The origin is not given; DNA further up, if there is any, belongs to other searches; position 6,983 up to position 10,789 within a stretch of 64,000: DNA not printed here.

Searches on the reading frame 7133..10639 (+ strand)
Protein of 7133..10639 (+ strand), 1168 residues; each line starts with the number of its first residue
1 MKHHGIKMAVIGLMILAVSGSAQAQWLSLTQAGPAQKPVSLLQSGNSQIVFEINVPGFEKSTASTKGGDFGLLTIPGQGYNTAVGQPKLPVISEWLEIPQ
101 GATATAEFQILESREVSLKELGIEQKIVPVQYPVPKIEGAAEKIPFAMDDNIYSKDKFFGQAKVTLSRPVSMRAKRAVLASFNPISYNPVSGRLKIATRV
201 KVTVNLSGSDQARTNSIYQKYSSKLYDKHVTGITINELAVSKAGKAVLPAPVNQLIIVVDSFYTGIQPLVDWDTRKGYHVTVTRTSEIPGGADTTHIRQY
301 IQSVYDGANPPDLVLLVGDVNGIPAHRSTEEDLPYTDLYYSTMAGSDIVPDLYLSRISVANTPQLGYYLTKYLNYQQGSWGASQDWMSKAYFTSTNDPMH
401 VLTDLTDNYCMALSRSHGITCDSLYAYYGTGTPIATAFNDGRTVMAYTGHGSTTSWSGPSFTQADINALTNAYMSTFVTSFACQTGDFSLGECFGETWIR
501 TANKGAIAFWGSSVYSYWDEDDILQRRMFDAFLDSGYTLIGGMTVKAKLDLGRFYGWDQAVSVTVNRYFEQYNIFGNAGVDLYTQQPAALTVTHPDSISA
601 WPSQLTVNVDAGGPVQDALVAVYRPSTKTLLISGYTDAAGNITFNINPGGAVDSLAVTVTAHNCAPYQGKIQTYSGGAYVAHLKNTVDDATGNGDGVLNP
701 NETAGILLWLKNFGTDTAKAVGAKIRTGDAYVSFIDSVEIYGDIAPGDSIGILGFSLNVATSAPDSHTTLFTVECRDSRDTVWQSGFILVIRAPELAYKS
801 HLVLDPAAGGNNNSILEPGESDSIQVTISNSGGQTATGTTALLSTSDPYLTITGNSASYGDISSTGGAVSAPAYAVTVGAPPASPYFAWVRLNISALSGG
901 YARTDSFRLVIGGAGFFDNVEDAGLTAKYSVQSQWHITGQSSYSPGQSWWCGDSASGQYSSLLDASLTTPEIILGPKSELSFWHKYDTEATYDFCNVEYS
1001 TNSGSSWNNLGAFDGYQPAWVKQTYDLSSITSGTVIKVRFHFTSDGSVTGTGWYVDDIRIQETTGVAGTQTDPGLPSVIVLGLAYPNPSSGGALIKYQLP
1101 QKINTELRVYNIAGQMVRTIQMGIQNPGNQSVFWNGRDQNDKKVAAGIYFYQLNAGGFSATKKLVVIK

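Call 6: search_protein_families(library=pfam, proteins=[window:7133-10639:+])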
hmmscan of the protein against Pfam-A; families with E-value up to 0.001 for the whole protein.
window:7133-10639:+ (1168 aa): 7 families
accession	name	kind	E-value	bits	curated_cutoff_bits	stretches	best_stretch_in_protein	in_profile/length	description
PF01364.23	Peptidase_C25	-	5.5e-54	184.3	23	1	255-577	2-369/374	Peptidase family C25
PF08126.16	Propeptide_C25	-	3.4e-19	69.2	22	1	39-208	11-174/205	Propeptide_C25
PF13860.13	FlgD_ig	-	1.3e-11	44.8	27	1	1095-1155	12-75/79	FlgD Ig-like domain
PF20773.4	InhA-like_MAM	-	6.1e-08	32.8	26.9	1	975-1061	62-163/191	Immune inhibitor A-like, MAM domain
PF18962.6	Por_Secre_tail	-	1.6e-07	31.9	27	1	1085-1166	2-75/75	Secretion system C-terminal sorting domain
PF13585.12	CHU_C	-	0.00023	21.7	27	1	1103-1157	27-75/86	CHU_C Type IX secretion signal domain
PF03785.20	Peptidase_C25_C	-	0.00033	20.9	25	0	587-672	1-79/79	Peptidase family C25, C terminal ig-like domain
